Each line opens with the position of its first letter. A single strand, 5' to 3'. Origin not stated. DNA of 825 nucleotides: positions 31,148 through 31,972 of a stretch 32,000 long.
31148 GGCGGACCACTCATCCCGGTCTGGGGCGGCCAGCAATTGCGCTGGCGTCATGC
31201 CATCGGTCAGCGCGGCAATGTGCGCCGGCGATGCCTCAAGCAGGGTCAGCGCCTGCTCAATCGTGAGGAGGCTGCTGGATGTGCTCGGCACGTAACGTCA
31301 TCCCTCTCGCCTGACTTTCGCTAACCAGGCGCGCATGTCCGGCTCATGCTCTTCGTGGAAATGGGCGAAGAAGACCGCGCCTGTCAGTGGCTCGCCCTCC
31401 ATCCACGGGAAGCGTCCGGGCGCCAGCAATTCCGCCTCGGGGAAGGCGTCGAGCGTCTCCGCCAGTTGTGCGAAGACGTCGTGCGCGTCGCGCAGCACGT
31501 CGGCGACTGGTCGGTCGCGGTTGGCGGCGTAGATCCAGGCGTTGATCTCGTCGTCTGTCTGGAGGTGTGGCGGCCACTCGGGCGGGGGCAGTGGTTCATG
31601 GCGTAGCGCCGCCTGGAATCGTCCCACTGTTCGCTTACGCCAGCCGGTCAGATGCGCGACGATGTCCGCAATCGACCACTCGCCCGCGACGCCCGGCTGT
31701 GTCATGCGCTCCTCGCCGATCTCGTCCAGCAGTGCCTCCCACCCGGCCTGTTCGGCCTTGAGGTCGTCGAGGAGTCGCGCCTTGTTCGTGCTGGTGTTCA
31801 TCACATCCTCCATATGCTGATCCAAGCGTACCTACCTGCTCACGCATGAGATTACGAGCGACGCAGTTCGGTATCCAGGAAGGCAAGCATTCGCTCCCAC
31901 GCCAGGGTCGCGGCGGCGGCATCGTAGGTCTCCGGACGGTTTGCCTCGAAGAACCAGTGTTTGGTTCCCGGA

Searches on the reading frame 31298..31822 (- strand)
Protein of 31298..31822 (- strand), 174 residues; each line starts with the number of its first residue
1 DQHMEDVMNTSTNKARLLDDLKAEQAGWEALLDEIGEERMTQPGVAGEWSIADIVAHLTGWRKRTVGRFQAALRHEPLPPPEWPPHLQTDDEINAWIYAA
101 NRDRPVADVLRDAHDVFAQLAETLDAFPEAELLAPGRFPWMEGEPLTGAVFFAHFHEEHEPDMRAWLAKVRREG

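Call 86: search_protein_families(library=pfam, proteins=[window:31298-31822:-], max_evalue=0.01)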
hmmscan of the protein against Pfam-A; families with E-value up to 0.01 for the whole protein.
window:31298-31822:- (174 aa): 5 families
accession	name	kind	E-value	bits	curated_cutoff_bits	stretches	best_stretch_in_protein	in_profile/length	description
PF08020.16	DUF1706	-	1.7e-14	54.5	24.2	1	8-153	1-149/166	Protein of unknown function (DUF1706)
PF12867.12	DinB_2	-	3.4e-10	40.9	24.8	1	21-159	2-123/128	DinB superfamily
PF11716.13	MDMPI_N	-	4.9e-05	24.5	24.2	1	22-156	2-130/140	Mycothiol maleylpyruvate isomerase N-terminal domain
PF05163.17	DinB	-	0.0072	16.7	23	1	8-115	1-101/165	DinB family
PF04978.18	MST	-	0.009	16.9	27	0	21-141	6-117/149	Mycothiol-S-transferase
